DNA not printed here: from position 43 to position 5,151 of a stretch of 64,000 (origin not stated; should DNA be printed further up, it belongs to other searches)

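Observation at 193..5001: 1602-aa membrane protein: VirB6-like N-terminus fused to a ~1200-aa K/E/A-rich low-complexity tail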

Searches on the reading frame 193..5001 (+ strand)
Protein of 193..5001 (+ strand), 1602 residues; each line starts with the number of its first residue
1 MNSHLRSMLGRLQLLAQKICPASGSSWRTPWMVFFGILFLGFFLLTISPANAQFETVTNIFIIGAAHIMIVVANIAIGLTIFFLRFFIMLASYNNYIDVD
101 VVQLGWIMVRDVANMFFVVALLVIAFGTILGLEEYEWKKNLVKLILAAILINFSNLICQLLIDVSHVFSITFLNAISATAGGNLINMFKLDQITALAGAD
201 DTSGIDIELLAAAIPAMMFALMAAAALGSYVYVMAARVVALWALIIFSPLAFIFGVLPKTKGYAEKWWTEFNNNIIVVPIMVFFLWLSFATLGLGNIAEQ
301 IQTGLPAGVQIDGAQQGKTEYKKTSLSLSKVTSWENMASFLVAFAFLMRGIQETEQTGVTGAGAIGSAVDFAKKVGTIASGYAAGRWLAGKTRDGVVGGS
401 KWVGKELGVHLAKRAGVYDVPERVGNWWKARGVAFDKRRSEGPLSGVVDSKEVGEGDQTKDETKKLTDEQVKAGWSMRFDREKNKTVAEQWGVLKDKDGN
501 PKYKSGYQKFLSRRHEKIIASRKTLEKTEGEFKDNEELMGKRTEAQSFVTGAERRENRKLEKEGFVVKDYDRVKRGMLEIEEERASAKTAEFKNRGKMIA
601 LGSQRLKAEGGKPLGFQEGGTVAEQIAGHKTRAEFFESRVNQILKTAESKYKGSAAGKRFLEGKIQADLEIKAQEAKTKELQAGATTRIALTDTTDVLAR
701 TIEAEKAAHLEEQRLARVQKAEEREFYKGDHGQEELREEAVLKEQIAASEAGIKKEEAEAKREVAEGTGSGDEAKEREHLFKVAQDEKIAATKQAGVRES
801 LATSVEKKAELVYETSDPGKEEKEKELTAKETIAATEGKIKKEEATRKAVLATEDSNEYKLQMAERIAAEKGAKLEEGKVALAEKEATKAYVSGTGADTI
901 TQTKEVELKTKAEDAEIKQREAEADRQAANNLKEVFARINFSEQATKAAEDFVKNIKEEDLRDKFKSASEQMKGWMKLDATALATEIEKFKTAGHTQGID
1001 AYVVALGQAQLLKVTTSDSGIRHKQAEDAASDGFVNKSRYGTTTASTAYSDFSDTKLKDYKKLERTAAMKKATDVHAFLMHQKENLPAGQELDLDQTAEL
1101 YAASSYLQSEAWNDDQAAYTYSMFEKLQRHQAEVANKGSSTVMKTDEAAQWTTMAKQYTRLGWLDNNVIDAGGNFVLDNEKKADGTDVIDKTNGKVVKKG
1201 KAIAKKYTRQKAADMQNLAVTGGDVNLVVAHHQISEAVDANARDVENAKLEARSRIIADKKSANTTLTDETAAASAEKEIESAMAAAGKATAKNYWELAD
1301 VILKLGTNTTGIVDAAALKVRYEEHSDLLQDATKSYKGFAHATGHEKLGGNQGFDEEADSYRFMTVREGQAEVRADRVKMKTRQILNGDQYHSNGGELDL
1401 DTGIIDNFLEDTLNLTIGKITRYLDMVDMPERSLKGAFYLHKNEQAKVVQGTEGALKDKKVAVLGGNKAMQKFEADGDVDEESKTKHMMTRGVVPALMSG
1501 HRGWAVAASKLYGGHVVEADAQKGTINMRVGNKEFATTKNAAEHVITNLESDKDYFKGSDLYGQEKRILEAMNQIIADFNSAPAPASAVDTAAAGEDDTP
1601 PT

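Call 5: search_protein_families(library=pfam, proteins=[window:193-5001:+], max_evalue=1)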
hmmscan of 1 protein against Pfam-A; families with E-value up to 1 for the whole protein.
window:193-5001:+ (1602 aa): 0 families

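Call 12: find_homologous_proteins(query=window:193-5001:+, max_evalue=0.001)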
Query window:193-5001:+ (1602 aa): 345 proteins with E <= 0.001 among 8000 candidates; the best 120 are listed.
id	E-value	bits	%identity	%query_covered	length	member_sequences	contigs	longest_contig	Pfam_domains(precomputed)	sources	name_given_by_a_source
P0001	0.0e+0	3487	100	100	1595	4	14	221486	-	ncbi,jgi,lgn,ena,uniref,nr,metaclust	ncbi:MAG: hypothetical protein A2821_02260 [Candidatus Magasanikbacteria bacterium RIFCSPHIGHO2_01_F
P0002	0.0e+0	1522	48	57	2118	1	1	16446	-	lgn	-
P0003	5.1e-287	974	38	97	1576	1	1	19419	-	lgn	-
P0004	8.2e-285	966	42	58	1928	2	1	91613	-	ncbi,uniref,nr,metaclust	ncbi:MAG: hypothetical protein UY92_C0009G0055 [Candidatus Magasanikbacteria bacterium GW2011_GWA2_5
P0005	1.4e-244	833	54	28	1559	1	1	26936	-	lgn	-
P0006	1.1e-242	827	53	27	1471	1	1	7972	PF19590.5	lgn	-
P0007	4.7e-239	815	58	42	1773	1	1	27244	-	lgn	-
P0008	1.0e-232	794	49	53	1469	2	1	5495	-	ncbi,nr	ncbi:MAG: hypothetical protein KAZ30_01440, partial [Candidatus Magasanikbacteria bacterium]|nr:hypo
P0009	3.4e-229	782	45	58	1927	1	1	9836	-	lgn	-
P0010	3.7e-224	765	36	50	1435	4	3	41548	-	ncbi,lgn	-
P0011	7.3e-222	758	44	55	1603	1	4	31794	-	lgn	-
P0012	2.9e-220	753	65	25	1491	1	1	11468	-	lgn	-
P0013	2.8e-218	746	44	55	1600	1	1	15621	-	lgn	-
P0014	2.1e-213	730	39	40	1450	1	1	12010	PF04610.20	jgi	jgi:hypothetical protein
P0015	4.5e-208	712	44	58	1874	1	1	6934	-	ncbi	-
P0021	6.4e-175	602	32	97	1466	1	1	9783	PF19590.5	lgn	-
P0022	2.3e-173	597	42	37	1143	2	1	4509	PF04610.20,PF19590.5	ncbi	ncbi:MAG: hypothetical protein COX82_04570, partial [Candidatus Magasanikbacteria bacterium CG_4_10_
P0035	3.2e-138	481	41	29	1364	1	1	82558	PF04610.20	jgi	-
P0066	1.1e-117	413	54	24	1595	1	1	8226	-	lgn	-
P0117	6.3e-108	380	47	24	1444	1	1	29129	PF04610.20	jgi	-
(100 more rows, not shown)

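Call 13: search_solved_structures(query=window:193-5001:+, max_evalue=1)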
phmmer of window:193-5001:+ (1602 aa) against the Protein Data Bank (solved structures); distinct sequences matched with E-value up to 1: 0.

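Call 14: search_protein_families(library=ncbifam, proteins=[window:193-5001:+], max_evalue=0.1)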
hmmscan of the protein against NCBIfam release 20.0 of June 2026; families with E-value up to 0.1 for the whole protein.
window:193-5001:+ (1602 aa): 1 family
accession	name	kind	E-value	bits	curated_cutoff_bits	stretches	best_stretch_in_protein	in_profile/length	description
NF006250.0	PRK08388.1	equivalog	0.053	14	137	0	115-163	4-46/119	putative monovalent cation/H+ antiporter subunit C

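Call 27: find_encoding_contigs(protein=P0001, flank=10000, max_places=3)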
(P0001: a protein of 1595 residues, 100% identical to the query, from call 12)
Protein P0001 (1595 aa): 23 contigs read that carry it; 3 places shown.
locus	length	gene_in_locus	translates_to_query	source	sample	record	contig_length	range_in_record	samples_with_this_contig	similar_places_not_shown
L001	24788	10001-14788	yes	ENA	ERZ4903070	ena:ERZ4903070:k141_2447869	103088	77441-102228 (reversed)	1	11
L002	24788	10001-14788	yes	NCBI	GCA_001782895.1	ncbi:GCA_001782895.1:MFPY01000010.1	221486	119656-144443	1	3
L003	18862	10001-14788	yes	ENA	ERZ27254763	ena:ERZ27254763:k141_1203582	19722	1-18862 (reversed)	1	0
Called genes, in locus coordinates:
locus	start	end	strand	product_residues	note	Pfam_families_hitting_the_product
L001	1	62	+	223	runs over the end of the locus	PF13671:AAA_33, PF00406:ADK, PF13207:AAA_17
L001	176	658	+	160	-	-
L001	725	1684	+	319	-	-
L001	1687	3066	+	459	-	-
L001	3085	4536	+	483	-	-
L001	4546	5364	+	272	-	PF00557:Peptidase_M24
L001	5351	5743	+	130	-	PF03652:RuvX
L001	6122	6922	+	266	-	PF11967:RecO_N, PF02565:RecO_C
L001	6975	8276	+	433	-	PF01336:tRNA_anti-codon, PF00152:tRNA-synt_2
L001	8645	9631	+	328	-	PF17125:Methyltr_RsmF_N, PF22458:RsmF-B_ferredox (weak), PF01189:Methyltr_RsmB-F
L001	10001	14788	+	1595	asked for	-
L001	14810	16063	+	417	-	-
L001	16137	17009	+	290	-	-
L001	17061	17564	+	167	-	PF01936:NYN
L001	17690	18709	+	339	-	-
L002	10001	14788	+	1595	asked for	-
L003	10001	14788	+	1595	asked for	-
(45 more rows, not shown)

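Call 28: search_protein_families(library=phrogs, proteins=[window:193-5001:+], max_evalue=0.01)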
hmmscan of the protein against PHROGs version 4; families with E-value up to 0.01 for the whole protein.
window:193-5001:+ (1602 aa): 1 family
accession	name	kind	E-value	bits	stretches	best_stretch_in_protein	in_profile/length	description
phrog_198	-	lysis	0.0064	17.4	0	210-258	19-67/125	holin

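Call 72: search_dna_similar(query=window:193-5001:+, collection=plasmids, mode=protein, max_evalue=0.01, max_rows=25)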
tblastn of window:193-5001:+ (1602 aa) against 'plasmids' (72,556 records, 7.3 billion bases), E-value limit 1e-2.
No match.

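Call 73: search_protein_families(library=pfam, proteins=[P0014, P0022, P0035, P0117, P0006, P0021], max_evalue=0.01)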
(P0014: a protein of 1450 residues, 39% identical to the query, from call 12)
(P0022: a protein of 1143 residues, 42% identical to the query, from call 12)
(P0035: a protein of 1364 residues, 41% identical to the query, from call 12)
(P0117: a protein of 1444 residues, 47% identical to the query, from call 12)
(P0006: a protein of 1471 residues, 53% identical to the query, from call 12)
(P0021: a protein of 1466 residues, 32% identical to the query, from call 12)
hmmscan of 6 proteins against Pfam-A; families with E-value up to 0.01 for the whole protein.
P0014 (1450 aa): 1 family
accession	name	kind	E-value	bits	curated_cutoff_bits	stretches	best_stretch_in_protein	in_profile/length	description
PF04610.19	TrbL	-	1.3e-05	25.5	25.9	1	117-288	2-175/215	TrbL/VirB6 plasmid conjugal transfer protein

P0022 (1143 aa): 2 families
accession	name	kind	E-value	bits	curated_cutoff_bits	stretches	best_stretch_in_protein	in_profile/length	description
PF04610.19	TrbL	-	3e-06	27.6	25.9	1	116-312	2-197/215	TrbL/VirB6 plasmid conjugal transfer protein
PF19451.5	DUF5989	-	0.0076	16.7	27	1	19-50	9-40/49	Family of unknown function (DUF5989)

P0035 (1364 aa): 1 family
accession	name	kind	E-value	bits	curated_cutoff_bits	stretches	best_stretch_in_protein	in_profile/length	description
PF04610.19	TrbL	-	2.4e-06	27.9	25.9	1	110-287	2-177/215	TrbL/VirB6 plasmid conjugal transfer protein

P0117 (1444 aa): 1 family
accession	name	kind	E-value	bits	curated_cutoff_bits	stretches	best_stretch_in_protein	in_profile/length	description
PF04610.19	TrbL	-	8.6e-06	26.1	25.9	1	122-315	12-197/215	TrbL/VirB6 plasmid conjugal transfer protein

P0006 (1471 aa): 0 families

P0021 (1466 aa): 0 families
